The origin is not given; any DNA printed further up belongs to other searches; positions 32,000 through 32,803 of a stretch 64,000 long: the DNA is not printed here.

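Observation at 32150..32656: Translationally coupled unknown ORF downstream of the NAS homologue, a candidate novel pathway component.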

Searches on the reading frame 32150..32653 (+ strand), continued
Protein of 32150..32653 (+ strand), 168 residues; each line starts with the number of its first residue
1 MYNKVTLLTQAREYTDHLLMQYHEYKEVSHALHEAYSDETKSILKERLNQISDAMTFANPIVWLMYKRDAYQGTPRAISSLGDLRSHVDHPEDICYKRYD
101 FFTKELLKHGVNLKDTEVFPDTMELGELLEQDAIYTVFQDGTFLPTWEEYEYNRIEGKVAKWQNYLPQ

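Call 27: find_related_loci(query=A3, collection=genome_contigs, flank=6000)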
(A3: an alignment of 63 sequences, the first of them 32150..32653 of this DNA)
Query A3 (168 aa) in genome_contigs; peptide patterns used: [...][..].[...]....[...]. (x = any residue, [..] = any of these).
74 stretches matched a pattern; 42 encode a relative of the query (tblastn E <= 1e-3); 42 distinct loci.
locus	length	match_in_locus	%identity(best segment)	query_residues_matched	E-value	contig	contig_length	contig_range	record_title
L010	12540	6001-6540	35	2-167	1e-28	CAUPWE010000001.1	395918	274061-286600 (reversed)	MAG TPA_asm: uncultured Candidatus Saccharibacteria bacterium isolate ERR9968756_bin.18_MetaWRAP_v1.3_MAG genome assembl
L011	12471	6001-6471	37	4-164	2e-28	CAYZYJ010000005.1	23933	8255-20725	MAG TPA_asm: uncultured Gammaproteobacteria bacterium isolate SRP319275_co1_351 genome assembly, contig: NODE_2073_lengt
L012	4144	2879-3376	34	16-165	1e-27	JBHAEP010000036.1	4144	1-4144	MAG: Candidatus Nanosynbacteraceae bacterium isolate Meta-D_MAG_18 Meta-D__281576, whole genome shotgun sequence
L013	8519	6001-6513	36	11-167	2e-27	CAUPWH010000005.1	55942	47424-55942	MAG TPA_asm: uncultured Candidatus Saccharibacteria bacterium isolate ERR9968949_bin.21_MetaWRAP_v1.3_MAG genome assembl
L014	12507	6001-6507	36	12-166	3e-27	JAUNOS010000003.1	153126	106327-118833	MAG: Candidatus Saccharibacteria bacterium isolate S35M_Sa_11 NODE_4_length_153126_cov_22.284313, whole genome shotgun s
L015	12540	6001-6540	34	2-167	2e-26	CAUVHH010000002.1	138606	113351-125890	MAG TPA_asm: uncultured Candidatus Saccharibacteria bacterium isolate SRR23388446_bin.39_MetaWRAP_v1.3_MAG genome assemb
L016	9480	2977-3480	35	15-165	2e-26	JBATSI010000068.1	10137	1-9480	MAG: Candidatus Saccharimonas sp. isolate MFD10531_ilm_asm_bin47 k127_224238, whole genome shotgun sequence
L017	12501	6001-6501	36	12-164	4e-26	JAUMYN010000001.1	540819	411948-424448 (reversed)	MAG: Candidatus Saccharibacteria bacterium isolate S17M_Sa_28 NODE_2_length_540819_cov_32.237146, whole genome shotgun s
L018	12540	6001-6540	32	2-167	4e-26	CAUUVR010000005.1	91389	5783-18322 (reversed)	MAG TPA_asm: uncultured Candidatus Saccharibacteria bacterium isolate SRR23388465_bin.3_MetaWRAP_v1.3_MAG genome assembl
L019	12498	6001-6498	32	11-162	3e-26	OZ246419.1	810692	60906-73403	MAG: uncultured Gammaproteobacteria bacterium isolate binchicken_co84_156 genome assembly, chromosome: 1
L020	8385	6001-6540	33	2-167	1e-25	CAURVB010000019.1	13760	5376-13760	MAG TPA_asm: uncultured Candidatus Saccharibacteria bacterium isolate ERR9969169_bin.8_MetaWRAP_v1.3_MAG genome assembly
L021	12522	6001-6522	34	8-167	1e-25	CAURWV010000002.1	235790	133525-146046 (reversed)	MAG TPA_asm: uncultured Candidatus Saccharibacteria bacterium isolate ERR9969224_bin.21_MetaWRAP_v1.3_MAG genome assembl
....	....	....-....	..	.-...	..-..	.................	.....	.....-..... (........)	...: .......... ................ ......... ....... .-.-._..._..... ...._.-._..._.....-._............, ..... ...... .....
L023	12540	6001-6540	33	2-167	1e-25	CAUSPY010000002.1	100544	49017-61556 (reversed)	MAG TPA_asm: uncultured Candidatus Saccharibacteria bacterium isolate SRR5395419_bin.16_MetaWRAP_v1.3_MAG genome assembl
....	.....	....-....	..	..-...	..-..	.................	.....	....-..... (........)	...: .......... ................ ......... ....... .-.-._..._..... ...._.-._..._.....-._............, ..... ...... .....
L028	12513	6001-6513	34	11-167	2e-25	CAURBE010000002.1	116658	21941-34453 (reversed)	MAG TPA_asm: uncultured Candidatus Saccharibacteria bacterium isolate ERR9968802_bin.15_MetaWRAP_v1.3_MAG genome assembl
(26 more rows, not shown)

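Call 28: predict_structure(alignment_id=A3)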
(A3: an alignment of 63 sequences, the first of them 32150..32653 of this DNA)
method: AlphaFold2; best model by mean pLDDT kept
length: 168 residues; sequences in the alignment: 63
mean_pLDDT: 96.1   pTM: 0.90
mean pLDDT of the five models: 96.1, 96.0, 95.7, 95.2, 95.1
residues with pLDDT >= 90: 163; 70-90: 4; 50-70: 1; < 50: 0
segments of 3 or more residues with pLDDT < 50: none
pLDDT, mean of each block of 10 residues (from residue 1): 88 98 97 97 98 97 98 94 97 96 98 97 98 95 97 97 92
secondary structure, 60 per line:
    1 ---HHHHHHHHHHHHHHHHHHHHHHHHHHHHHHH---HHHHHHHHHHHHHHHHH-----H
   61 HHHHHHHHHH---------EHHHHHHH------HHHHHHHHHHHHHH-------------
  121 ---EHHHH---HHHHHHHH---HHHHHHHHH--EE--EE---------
elements in order: H4-34 H38-54 H60-70 H81-87 H94-107 H125-128 H132-139 H143-151

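Call 35: search_solved_structures(query=A2, max_evalue=1)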
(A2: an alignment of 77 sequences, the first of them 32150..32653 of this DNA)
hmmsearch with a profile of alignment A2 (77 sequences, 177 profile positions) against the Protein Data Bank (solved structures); distinct sequences matched with E-value up to 1: 1.
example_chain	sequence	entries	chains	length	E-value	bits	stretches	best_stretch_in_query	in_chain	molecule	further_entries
8fmw_U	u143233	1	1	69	0.028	17.7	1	128-168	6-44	30S ribosomal protein S21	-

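Call 39: fold_search(model_id=the predicted structure, library=pdb)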
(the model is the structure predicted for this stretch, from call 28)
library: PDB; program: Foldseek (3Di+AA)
matches with E <= 10: 98; with E <= 0.001: 0
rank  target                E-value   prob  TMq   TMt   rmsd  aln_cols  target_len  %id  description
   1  5ffe_A                7.1e-01  0.21  0.24  0.28  15.7       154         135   12  CopM in the Ag-bound form (by soaking) (released 2016-09-07)
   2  5fej_A                7.8e-01  0.10  0.17  0.20  15.2       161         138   12  CopM in the Cu(I)-bound form (released 2016-09-07)
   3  5fej_B                9.2e-01  0.16  0.23  0.27  15.8       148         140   13  CopM in the Cu(I)-bound form (released 2016-09-07)
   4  5ffd                  9.7e-01  0.18  0.24  0.28  15.7       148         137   12  CopM in the Ag-bound form (by co-crystallization) (released 2016-09-07)
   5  5ffa                  1.0e+00  0.18  0.24  0.28  15.7       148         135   11  CopM (with an N-terminal His-tag) in the apo form (released 2016-09-07)
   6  3cax                  1.2e+00  0.15  0.28  0.15  18.2       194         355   15  Crystal structure of uncharacterized protein PF0695 (released 2008-03-18)
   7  8dr8_B                1.6e+00  0.05  0.17  0.11  19.1       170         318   13  LRRC8A:C conformation 2 (oblong) top mask (released 2023-03-08)
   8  8dre_B                1.6e+00  0.05  0.17  0.06  19.1       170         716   13  LRRC8A:C conformation 2 (oblong) (released 2023-03-08)
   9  5ffe_B                1.9e+00  0.12  0.24  0.28  16.0       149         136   12  CopM in the Ag-bound form (by soaking) (released 2016-09-07)
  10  5ffc_A                2.8e+00  0.08  0.21  0.23  16.5       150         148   14  CopM in the Cu(II)-bound form (released 2016-09-07)
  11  5ffc_B                3.1e+00  0.09  0.23  0.28  15.8       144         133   12  CopM in the Cu(II)-bound form (released 2016-09-07)
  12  6c9i_D                3.4e+00  0.04  0.19  0.21  12.4       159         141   19  Single-Particle reconstruction of DARP14 - A designed protein scaffold displaying ~17kDa DARPin proteins - Scaffold (released 2018-03-21)
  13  4nwp_A                3.6e+00  0.03  0.16  0.18  14.6       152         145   18  Computationally Designed Two-Component Self-Assembling Tetrahedral Cage, T33-21, Crystallized in Space Group R32 (released 2014-05-28)
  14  4nwp_B                3.8e+00  0.03  0.16  0.18  16.7       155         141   15  Computationally Designed Two-Component Self-Assembling Tetrahedral Cage, T33-21, Crystallized in Space Group R32 (released 2014-05-28)
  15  1wy1_A                3.8e+00  0.03  0.16  0.18  16.1       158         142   17  Crystal Structure of the PH0671 protein from Pyrococcus horikoshii OT3 (released 2005-02-22)
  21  9ya0_AD               4.5e+00  0.02  0.15  0.05  21.5       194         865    9  Cryo-EM structure of pre-conoid ring 2 (PCR P2 ring)from Toxoplasma gondii (released 2025-11-19)
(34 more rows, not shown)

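Call 49: search_protein_families(library=pfam, proteins=[P0060, P0133, P0065, P0104, P0199, P0197, P0073, P0113, P0136, P0017], max_evalue=0.01)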
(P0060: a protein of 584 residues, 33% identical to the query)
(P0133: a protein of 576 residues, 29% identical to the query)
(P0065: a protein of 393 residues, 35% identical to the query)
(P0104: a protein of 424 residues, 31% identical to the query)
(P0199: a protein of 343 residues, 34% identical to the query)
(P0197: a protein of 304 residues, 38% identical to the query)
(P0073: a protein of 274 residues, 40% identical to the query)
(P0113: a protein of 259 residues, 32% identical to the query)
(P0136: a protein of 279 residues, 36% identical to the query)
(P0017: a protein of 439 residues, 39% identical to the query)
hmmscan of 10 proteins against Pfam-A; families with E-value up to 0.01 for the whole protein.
P0060 (584 aa): 1 family
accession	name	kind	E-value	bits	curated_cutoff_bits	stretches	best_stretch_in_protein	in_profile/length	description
PF00155.27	Aminotran_1_2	-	1.1e-24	87.7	19.7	1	28-374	2-353/361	Aminotransferase class I and II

P0133 (576 aa): 3 families
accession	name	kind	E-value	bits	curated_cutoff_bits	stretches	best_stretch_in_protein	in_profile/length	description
PF00155.27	Aminotran_1_2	-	1.7e-22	80.6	19.7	1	89-375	52-346/361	Aminotransferase class I and II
PF00266.25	Aminotran_5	-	0.00023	20.7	21.5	1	121-207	85-175/371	Aminotransferase class-V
PF04864.19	Alliinase_C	-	0.0005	19.5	22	1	226-280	178-231/363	Allinase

P0065 (393 aa): 0 families

P0104 (424 aa): 0 families

P0199 (343 aa): 0 families

P0197 (304 aa): 0 families

P0073 (274 aa): 0 families

P0113 (259 aa): 0 families

P0136 (279 aa): 0 families

P0017 (439 aa): 2 families
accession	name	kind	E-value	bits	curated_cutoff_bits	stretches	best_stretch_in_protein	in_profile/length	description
PF06325.19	PrmA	-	0.00023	21.2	22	1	267-328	162-223/296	Ribosomal protein L11 methyltransferase (PrmA)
PF12040.14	DUF3526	-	0.00055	21.1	25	1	53-105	48-100/144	Domain of unknown function (DUF3526)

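Call 53: find_homologous_proteins(query=A4, max_evalue=0.001)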
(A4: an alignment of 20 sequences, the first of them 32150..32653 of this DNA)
Query A4 (20 sequences) (168 aa, profile of the alignment): 11 proteins with E <= 0.001 among 2709 candidates.
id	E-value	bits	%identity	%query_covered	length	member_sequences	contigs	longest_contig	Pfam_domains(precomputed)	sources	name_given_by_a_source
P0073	1.4e-55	206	38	68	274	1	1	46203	-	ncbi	-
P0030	1.3e-54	203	38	74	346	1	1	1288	-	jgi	jgi:hypothetical protein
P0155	4.1e-53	198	36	96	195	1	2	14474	-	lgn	-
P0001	1.2e-52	196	97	100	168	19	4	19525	-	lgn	-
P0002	3.5e-51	192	92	100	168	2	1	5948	-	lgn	-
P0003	9.7e-49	184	42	97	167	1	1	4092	-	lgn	-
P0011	2.6e-44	169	33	95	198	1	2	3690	-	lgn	-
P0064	2.3e-42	163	30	88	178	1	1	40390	-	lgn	-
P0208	9.1e-42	161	32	74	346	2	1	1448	-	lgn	-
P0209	1.0e-41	161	41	83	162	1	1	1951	-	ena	-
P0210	7.8e-35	138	32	67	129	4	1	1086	-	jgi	jgi:hypothetical protein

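Call 59: find_encoding_contigs(protein=P0073, flank=8000, max_places=2)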
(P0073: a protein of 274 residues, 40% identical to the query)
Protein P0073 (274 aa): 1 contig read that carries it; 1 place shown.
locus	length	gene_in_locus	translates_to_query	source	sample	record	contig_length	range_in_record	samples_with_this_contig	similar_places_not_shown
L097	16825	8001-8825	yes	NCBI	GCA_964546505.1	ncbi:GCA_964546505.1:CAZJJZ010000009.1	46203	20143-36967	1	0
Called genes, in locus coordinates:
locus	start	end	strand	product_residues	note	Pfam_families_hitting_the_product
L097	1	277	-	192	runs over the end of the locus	PF01066:CDP-OH_P_transf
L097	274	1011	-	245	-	PF08713:DNA_alkylation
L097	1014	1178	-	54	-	PF01863:YgjP-like, PF08325:WLM (weak)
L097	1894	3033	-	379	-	-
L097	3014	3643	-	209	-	-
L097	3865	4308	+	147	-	-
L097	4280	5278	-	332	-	-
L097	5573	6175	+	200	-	-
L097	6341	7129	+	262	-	PF03059:NAS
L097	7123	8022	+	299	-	-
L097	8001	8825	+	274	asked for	-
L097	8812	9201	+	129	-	PF01475:FUR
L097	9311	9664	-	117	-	PF18936:DUF5684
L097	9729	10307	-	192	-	PF01625:PMSR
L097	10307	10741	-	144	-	PF01641:SelR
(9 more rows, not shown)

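Call 60: find_encoding_contigs(protein=P0052, flank=8000, max_places=2)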
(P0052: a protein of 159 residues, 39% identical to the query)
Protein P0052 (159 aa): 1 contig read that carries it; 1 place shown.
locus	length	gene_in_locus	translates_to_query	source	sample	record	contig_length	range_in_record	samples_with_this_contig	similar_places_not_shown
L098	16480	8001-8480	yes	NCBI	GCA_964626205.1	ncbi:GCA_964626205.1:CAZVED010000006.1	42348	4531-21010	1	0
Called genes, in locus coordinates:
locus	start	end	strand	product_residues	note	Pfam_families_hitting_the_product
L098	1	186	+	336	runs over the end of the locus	-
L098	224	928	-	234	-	-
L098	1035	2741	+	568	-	PF05157:MshEN (weak), PF00437:T2SSE, PF13173:AAA_14 (faint)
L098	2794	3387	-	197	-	-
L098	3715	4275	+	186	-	-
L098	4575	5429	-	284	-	PF13406:SLT_2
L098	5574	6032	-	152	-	PF02367:TsaE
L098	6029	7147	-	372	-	PF00814:TsaD, PF22521:HypF_C_2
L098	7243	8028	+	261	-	PF03059:NAS, PF13649:Methyltransf_25 (faint)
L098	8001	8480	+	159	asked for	-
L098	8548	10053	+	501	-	PF02492:cobW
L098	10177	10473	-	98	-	-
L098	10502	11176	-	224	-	PF00899:ThiF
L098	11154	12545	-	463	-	-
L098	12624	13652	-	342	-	-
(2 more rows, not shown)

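Call 77: find_encoding_contigs(protein=P0089, flank=8000, max_places=2)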
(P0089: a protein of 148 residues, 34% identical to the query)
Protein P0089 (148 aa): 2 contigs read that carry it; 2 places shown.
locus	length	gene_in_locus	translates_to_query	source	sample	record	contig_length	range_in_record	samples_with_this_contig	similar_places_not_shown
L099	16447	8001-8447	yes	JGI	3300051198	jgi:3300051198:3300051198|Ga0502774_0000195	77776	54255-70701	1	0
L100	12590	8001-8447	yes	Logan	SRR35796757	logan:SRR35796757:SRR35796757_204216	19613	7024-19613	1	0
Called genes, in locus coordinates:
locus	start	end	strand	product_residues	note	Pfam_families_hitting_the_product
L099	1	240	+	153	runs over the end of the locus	PF00210:Ferritin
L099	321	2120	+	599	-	PF00009:GTP_EFTU, PF01926:MMR_HSR1 (weak), PF03144:GTP_EFTU_D2, PF22042:EF-G_D2, PF00679:EFG_C, PF21018:BipA_C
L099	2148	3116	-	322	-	PF00571:CBS (weak), PF01769:MgtE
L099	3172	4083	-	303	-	-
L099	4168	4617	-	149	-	-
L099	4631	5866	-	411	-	PF00890:FAD_binding_2 (weak), PF01134:GIDA (faint), PF01262:AlaDh_PNT_C (faint), PF01494:FAD_binding_3 (faint), PF01946:Thi4 (faint), PF03486:HI0933_like, PF12831:FAD_oxidored, PF22780:HI0933_like_1st, +2 more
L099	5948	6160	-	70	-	-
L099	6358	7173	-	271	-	PF01149:Fapy_DNA_glyco, PF05833:NFACT_N (faint), PF06831:H2TH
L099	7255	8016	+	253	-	PF03059:NAS, PF13847:Methyltransf_31 (faint), PF02527:GidB, PF05175:MTS (weak)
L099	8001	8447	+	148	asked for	-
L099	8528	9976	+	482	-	PF02492:cobW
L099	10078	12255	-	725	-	PF00753:Lactamase_B, PF12706:Lactamase_B_2, PF22505:RNase_J_b_CASP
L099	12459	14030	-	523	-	-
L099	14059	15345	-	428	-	PF02689:Herpes_Helicase (faint), PF05970:PIF1, PF13245:AAA_19, PF13604:AAA_30, PF01443:Viral_helicase1 (faint), PF13401:AAA_22 (weak), PF13479:AAA_24 (faint), PF13538:UvrD_C_2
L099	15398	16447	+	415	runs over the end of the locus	PF03448:MgtE_N, PF00571:CBS (faint), PF01769:MgtE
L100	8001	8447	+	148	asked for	-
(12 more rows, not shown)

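Call 81: predict_structure(alignment_id=A7)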
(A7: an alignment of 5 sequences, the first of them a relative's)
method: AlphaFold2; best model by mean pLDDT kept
length: 437 residues; sequences in the alignment: 5
mean_pLDDT: 85.5   pTM: 0.75
mean pLDDT of the five models: 85.5, 84.8, 84.7, 84.5, 83.8
residues with pLDDT >= 90: 215; 70-90: 176; 50-70: 25; < 50: 21
segments of 3 or more residues with pLDDT < 50: 1-14, 431-437
pLDDT, mean of each block of 10 residues (from residue 1): 35 67 97 93 94 88 94 95 94 97 96 90 87 84 93 96 95 98 97 89 93 85 91 88 90 83 75 84 73 91 89 80 88 91 92 86 87 79 81 83 82 76 57 40
secondary structure, 60 per line:
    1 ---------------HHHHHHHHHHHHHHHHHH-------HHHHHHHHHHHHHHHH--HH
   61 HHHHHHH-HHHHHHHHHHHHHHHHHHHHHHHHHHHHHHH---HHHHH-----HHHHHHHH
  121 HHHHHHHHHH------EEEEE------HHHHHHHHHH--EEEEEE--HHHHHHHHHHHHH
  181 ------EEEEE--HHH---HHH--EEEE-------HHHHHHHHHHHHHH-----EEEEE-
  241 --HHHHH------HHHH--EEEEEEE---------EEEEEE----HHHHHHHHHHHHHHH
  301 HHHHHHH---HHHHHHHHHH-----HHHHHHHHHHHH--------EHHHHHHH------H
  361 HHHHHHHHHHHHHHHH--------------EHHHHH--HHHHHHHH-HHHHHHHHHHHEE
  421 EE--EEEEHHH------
elements in order: H16-33 H41-56 H59-67 H69-99 H103-107 H113-130 E137-141 H148-157 E160-165 H168-180 E187-191 E205-208 H216-229 E235-239 H243-247 H254-257 E260-266 E276-281 H286-307 H311-320 H326-337 H347-353 H360-376 H392-396 H399-406 H408-418 E419-422 E425-428
